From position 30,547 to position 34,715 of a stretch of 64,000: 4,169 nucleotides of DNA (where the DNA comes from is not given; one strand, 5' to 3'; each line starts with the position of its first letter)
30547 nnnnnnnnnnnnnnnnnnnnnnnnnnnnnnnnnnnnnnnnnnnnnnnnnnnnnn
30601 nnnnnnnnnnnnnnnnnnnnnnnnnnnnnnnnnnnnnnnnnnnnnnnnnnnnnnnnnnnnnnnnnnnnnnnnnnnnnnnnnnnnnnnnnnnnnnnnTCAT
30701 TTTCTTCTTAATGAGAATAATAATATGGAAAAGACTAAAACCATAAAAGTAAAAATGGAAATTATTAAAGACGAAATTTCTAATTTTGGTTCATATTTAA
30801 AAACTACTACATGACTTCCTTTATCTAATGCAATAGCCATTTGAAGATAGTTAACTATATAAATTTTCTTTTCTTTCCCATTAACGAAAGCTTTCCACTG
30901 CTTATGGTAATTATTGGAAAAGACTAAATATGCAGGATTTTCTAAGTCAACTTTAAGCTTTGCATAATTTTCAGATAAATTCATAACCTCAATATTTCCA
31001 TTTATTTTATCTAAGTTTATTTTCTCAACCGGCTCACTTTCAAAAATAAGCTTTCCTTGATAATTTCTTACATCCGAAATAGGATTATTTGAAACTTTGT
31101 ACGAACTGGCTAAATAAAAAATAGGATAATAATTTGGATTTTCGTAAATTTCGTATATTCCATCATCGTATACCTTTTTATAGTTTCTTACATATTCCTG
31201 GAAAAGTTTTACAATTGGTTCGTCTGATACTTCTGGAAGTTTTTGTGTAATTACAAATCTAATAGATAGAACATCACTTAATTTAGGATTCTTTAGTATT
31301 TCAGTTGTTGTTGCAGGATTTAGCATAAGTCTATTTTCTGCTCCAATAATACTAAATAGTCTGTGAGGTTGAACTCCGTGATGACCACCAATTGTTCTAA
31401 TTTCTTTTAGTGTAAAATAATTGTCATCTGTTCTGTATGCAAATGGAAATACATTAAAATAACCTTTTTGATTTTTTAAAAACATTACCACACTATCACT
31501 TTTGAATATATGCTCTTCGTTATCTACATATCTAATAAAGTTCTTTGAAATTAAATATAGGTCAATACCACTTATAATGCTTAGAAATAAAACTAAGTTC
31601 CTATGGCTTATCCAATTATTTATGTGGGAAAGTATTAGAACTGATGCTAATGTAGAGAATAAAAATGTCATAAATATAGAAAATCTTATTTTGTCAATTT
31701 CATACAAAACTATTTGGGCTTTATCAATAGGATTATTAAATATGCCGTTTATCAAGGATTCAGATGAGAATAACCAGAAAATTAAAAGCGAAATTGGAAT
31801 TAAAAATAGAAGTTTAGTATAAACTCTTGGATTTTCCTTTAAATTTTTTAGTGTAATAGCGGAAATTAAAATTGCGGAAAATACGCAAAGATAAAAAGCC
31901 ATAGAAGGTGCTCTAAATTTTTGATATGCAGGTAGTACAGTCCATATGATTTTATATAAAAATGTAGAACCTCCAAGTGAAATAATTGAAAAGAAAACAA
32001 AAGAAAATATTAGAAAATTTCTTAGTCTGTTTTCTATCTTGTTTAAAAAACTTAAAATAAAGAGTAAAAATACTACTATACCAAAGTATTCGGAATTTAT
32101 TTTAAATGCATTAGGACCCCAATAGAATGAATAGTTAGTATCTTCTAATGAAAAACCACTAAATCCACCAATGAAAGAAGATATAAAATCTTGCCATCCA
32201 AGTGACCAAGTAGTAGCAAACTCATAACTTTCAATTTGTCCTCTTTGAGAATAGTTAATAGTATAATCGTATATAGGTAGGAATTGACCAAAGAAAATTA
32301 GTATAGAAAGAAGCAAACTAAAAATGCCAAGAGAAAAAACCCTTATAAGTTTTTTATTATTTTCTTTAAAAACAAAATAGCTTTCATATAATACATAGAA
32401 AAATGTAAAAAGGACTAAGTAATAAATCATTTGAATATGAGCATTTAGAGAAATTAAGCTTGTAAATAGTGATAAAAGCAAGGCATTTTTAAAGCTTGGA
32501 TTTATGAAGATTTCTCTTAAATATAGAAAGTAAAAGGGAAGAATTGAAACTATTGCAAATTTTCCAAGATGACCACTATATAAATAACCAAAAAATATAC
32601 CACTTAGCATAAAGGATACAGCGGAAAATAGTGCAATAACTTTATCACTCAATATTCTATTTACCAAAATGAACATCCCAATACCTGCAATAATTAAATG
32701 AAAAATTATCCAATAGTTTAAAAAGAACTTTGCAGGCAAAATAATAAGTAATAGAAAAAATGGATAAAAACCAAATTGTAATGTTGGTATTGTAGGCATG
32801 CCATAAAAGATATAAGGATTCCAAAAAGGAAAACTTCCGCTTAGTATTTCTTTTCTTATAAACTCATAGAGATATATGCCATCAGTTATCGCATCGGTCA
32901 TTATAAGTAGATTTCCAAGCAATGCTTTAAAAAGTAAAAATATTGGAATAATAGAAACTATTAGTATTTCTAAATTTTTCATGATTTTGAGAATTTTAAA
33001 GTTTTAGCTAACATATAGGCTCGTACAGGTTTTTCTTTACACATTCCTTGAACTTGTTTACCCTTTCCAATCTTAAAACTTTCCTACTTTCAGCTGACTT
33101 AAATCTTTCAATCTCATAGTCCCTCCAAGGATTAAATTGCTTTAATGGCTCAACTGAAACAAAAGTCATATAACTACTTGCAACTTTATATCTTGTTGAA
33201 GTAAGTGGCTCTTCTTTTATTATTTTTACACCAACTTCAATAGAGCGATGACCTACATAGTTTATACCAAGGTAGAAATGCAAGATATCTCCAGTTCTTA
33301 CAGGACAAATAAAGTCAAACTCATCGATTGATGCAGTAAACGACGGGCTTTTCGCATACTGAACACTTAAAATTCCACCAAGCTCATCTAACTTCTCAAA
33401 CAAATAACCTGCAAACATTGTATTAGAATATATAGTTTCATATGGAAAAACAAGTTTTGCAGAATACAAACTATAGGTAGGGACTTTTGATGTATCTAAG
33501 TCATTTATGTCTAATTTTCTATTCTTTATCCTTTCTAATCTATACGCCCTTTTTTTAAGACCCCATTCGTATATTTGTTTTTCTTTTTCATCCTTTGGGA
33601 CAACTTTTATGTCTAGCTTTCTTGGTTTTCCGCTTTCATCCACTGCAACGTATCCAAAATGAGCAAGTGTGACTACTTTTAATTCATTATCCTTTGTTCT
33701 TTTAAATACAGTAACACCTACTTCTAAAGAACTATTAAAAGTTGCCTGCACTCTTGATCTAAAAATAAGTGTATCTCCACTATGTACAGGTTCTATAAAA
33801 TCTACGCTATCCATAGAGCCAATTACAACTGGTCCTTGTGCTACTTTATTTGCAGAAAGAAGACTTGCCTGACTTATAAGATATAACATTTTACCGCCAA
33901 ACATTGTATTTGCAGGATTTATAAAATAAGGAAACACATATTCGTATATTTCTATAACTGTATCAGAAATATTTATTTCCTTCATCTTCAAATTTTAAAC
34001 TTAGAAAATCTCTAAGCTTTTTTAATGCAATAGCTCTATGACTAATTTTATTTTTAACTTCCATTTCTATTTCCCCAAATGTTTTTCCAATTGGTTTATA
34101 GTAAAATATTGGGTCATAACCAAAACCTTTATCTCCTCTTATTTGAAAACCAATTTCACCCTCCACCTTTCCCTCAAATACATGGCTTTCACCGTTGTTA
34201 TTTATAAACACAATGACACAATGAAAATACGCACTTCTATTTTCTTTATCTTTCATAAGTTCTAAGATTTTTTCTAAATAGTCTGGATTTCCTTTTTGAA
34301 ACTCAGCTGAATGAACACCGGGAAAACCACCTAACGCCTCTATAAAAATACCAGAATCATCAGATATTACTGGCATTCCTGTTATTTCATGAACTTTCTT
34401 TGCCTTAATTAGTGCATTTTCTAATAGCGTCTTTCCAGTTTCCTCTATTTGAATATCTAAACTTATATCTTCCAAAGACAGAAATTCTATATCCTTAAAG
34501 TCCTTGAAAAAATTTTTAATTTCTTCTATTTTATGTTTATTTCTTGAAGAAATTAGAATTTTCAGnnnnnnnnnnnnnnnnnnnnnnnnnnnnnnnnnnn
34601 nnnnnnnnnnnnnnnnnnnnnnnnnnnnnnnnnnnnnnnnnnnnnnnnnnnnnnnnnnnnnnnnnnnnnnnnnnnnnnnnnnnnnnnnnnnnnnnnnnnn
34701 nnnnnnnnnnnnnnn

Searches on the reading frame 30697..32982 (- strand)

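Call 23: search_protein_families(library=pfam, proteins=[window:30697-32982:-])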
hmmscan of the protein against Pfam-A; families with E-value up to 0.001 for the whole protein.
window:30697-32982:- (761 aa): 1 family
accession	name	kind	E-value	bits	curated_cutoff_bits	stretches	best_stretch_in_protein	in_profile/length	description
PF09586.16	YfhO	-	2.4e-09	36.6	28.5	1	663-742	755-835/835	Bacterial membrane protein YfhO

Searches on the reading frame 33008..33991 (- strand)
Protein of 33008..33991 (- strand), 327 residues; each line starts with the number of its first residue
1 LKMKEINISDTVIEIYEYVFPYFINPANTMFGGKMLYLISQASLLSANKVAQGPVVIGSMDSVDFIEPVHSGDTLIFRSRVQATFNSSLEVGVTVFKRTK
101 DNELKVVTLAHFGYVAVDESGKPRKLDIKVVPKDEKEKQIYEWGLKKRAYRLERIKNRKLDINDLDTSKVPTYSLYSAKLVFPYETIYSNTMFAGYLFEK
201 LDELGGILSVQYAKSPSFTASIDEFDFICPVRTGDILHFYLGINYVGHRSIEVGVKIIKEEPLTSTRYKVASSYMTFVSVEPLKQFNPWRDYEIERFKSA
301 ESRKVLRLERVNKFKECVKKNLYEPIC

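Call 23: search_protein_families(library=pfam, proteins=[window:33008-33991:-])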
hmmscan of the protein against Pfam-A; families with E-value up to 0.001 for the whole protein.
window:33008-33991:- (327 aa): 1 family
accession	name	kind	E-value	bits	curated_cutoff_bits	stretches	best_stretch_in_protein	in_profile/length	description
PF03061.28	4HBT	-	1.3e-20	73.9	20.6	2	28-99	2-74/79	Thioesterase superfamily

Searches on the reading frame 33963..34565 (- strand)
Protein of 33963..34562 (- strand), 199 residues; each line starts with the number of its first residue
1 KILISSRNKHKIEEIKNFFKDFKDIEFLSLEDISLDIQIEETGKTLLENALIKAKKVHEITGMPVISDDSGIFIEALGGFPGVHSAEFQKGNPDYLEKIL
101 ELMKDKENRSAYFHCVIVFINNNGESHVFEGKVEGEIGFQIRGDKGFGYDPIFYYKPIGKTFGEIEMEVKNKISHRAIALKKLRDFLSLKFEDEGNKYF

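Call 23: search_protein_families(library=pfam, proteins=[window:33963-34562:-])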
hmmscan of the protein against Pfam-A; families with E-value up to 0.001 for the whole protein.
window:33963-34562:- (199 aa): 1 family
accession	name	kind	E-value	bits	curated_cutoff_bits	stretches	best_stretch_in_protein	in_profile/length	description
PF01725.21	Ham1p_like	-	4.8e-63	212.9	22.5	1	2-186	1-186/186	Ham1 family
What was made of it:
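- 33963..34565 (-): rdgB (Ham1-family NTP pyrophosphatase), start CTG 34565-34563, 3 nt after the tRNA-Tyr discriminator. Ham1 profile 1-186 of 186 (call 23).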

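Call 24: find_homologous_proteins(query=window:33966-34562:-, max_evalue=1e-20)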
Query window:33966-34562:- (199 aa): 7271 proteins with E <= 1e-20 among 8000 candidates; the best 120 are listed.
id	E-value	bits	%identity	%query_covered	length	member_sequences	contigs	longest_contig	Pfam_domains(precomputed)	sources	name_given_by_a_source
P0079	4.6e-125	433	100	100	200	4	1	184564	PF01725.22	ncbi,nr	ncbi:MAG: RdgB/HAM1 family non-canonical purine NTP pyrophosphatase [candidate division WOR-3 bacter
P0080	1.5e-73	265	64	94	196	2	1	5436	PF01725.22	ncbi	-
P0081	1.6e-69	252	86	66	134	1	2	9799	PF01725.22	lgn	-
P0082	2.1e-68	248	60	94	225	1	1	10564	PF01725.22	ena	-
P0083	7.0e-67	243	62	87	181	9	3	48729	PF01725.22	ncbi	ncbi:MAG: RdgB/HAM1 family non-canonical purine NTP pyrophosphatase [candidate division WOR-3 bacter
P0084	4.2e-66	241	65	82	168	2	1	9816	PF01725.22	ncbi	-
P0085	1.0e-65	239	65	80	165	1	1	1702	PF01725.22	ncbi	-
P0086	1.5e-61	226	61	81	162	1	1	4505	PF01725.22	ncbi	-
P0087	6.3e-48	181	49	94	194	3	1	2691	PF01725.22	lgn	-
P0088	7.6e-48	181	51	94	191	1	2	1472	PF01725.22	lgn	-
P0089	4.3e-47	179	49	94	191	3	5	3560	PF01725.22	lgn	-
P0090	7.0e-47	178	47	94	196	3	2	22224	PF01725.22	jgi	jgi:XTP/dITP diphosphohydrolase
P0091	5.4e-46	175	50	94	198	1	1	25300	PF01725.22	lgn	-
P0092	5.5e-46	175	48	92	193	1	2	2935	PF01725.22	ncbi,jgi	jgi:XTP/dITP diphosphohydrolase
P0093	7.1e-46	175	48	94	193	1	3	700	PF01725.22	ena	-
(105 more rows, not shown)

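Call 28: find_encoding_contigs(protein=P0082, flank=3000, max_places=2)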
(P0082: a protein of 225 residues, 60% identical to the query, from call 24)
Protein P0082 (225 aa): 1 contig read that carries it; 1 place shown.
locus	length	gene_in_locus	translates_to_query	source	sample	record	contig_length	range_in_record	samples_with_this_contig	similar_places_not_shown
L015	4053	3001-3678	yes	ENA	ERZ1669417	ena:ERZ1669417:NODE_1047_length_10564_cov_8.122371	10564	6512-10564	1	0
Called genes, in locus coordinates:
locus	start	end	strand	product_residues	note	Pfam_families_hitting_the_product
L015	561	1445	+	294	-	PF01680:SOR_SNZ, PF03060:NMO (faint), PF05690:ThiG (weak)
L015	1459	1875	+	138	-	PF02675:AdoMet_dc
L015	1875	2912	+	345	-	PF00155:Aminotran_1_2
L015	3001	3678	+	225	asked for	PF01725:Ham1p_like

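Call 29: find_encoding_contigs(protein=P0083, flank=3000, max_places=3)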
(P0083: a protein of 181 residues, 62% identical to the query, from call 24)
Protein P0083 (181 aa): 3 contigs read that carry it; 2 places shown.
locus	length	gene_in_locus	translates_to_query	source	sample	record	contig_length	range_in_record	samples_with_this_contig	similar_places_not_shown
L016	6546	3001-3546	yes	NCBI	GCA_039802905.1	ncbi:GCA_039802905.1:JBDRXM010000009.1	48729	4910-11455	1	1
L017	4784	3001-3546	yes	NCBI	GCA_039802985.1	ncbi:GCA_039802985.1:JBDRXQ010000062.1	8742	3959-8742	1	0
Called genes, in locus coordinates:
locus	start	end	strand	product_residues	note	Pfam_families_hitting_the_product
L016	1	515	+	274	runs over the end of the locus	PF12974:Phosphonate-bd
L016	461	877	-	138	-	PF02367:TsaE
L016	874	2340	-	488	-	PF00289:Biotin_carb_N, PF02222:ATP-grasp, PF02655:ATP-grasp_3 (weak), PF02786:CPSase_L_D2, PF07478:Dala_Dala_lig_C, PF02785:Biotin_carb_C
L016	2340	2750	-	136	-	-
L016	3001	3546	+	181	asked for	PF01725:Ham1p_like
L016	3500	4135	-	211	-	PF00483:NTP_transferase, PF12804:NTP_transf_3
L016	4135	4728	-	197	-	PF02586:SRAP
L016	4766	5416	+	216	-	PF00733:Asn_synthase (weak), PF06508:QueC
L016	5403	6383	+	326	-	-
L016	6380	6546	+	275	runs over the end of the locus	PF13635:DUF4143 (weak)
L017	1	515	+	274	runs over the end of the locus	PF12974:Phosphonate-bd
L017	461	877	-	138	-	PF02367:TsaE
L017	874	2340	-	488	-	PF00289:Biotin_carb_N, PF02222:ATP-grasp, PF02655:ATP-grasp_3 (weak), PF02786:CPSase_L_D2, PF07478:Dala_Dala_lig_C, PF02785:Biotin_carb_C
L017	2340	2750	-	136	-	-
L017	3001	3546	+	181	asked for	PF01725:Ham1p_like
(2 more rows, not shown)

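Call 58: find_encoding_contigs(protein=P0080, flank=1500, max_places=2)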
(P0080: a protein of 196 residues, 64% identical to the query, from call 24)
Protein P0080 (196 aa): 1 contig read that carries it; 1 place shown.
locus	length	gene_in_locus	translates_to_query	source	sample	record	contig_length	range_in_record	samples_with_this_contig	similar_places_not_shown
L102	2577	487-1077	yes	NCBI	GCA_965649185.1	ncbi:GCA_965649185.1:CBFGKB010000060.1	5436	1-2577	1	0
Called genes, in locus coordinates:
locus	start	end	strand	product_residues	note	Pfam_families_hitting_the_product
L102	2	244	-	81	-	?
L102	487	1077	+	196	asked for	PF01725:Ham1p_like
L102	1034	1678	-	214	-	PF00483:NTP_transferase, PF12804:NTP_transf_3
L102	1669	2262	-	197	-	PF02586:SRAP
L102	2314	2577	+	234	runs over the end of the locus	PF02633:Creatininase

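Call 59: find_encoding_contigs(protein=P0084, flank=1500, max_places=2)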
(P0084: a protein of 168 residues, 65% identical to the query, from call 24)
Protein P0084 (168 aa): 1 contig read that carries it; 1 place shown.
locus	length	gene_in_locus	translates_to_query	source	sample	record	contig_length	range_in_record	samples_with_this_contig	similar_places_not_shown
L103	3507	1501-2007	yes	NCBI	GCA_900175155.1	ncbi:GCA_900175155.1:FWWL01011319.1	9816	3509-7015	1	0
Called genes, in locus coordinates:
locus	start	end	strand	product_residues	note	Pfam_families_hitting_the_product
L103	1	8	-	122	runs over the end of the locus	-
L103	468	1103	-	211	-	PF01813:ATP-synt_D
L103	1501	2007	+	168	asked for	PF01725:Ham1p_like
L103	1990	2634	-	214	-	PF00483:NTP_transferase, PF12804:NTP_transf_3 (weak)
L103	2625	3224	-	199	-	PF02586:SRAP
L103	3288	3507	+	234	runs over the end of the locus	PF02633:Creatininase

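Call 63: search_protein_families(library=ncbifam, proteins=[window:33966-34565:-], max_evalue=0.001)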
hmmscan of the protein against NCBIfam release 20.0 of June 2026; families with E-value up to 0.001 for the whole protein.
window:33966-34565:- (200 aa): 8 families
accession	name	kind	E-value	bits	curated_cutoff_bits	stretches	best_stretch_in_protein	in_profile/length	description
TIGR00042.1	TIGR00042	equivalog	1.9e-62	210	145.35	1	2-188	1-183/184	RdgB/HAM1 family non-canonical purine NTP pyrophosphatase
NF011397.0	PRK14822.1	equivalog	7.1e-59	198.5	234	1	2-190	3-195/201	XTP/dITP diphosphatase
NF011398.0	PRK14823.1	equivalog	9e-53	178.9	272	1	2-189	2-189/191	non-canonical purine NTP diphosphatase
NF011399.0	PRK14824.1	subfamily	3.5e-50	170.3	267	1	2-188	4-200/206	putative deoxyribonucleotide triphosphate pyrophosphatase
NF011396.0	PRK14821.1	equivalog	6.1e-48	162.8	203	1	2-190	2-182/185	XTP/dITP diphosphatase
NF002698.0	PRK02491.1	equivalog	8.5e-42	143.4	301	1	3-186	130-318/328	nucleoside-triphosphate diphosphatase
NF011401.0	PRK14826.1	equivalog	9.1e-40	136.4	268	1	2-190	10-218/226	putative deoxyribonucleotide triphosphate pyrophosphatase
NF011400.0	PRK14825.1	equivalog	7e-37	127.1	246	1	5-188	6-194/199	putative deoxyribonucleotide triphosphate pyrophosphatase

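Call 65: list_cluster_members(proteins=[P0079, P0199, P0001, P0004, P0083, P0201])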
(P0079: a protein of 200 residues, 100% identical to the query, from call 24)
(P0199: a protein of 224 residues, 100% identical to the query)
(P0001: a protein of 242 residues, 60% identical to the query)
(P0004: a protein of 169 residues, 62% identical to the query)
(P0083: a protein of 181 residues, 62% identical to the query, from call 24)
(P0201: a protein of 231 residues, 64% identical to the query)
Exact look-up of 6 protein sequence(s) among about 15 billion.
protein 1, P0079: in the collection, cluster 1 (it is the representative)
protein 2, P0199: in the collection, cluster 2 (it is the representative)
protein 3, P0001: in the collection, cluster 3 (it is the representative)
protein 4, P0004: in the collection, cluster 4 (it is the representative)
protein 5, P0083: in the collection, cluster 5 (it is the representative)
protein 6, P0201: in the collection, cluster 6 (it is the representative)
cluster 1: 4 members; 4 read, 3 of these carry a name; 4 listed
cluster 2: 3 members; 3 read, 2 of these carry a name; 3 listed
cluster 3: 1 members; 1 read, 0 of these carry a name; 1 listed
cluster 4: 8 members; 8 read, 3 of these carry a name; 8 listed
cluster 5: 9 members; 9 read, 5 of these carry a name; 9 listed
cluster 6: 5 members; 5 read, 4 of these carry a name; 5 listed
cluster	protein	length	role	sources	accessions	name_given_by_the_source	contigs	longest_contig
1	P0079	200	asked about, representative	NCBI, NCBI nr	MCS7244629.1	MAG: RdgB/HAM1 family non-canonical purine NTP pyrophosphatase [candidate division WOR-3 ... | RdgB/HAM1 family non-canonical purine NTP pyrophosphatase [candidate division WOR-3 ...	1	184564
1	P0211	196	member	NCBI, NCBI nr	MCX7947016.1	MAG: RdgB/HAM1 family non-canonical purine NTP pyrophosphatase [candidate division WOR-3 ... | RdgB/HAM1 family non-canonical purine NTP pyrophosphatase [candidate division WOR-3 ...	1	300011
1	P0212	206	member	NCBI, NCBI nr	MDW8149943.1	MAG: RdgB/HAM1 family non-canonical purine NTP pyrophosphatase [candidate division WOR-3 ... | RdgB/HAM1 family non-canonical purine NTP pyrophosphatase [candidate division WOR-3 ...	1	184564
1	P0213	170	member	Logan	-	-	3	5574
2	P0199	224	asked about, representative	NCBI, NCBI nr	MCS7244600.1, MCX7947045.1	MAG: type III pantothenate kinase [candidate division WOR-3 bacterium] | type III pantothenate kinase [candidate division WOR-3 bacterium]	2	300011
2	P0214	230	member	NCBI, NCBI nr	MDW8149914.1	MAG: type III pantothenate kinase [candidate division WOR-3 bacterium] | type III pantothenate kinase [candidate division WOR-3 bacterium]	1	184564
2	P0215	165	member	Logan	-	-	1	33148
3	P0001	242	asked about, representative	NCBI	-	-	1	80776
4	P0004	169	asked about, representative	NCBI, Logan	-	-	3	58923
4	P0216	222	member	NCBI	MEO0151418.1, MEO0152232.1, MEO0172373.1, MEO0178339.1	MAG: glycosyltransferase family 2 protein [candidate division WOR-3 bacterium]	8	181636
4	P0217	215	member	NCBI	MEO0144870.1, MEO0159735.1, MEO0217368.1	MAG: glycosyltransferase family 2 protein [candidate division WOR-3 bacterium]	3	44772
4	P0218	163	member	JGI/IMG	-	hypothetical protein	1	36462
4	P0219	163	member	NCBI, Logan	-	-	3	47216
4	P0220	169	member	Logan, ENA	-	-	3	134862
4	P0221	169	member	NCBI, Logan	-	-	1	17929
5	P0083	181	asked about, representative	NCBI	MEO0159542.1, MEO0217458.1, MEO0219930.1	MAG: RdgB/HAM1 family non-canonical purine NTP pyrophosphatase [candidate division WOR-3 ...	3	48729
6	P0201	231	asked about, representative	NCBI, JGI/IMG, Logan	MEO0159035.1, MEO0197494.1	MAG: type III pantothenate kinase [candidate division WOR-3 bacterium] | type III pantothenate kinase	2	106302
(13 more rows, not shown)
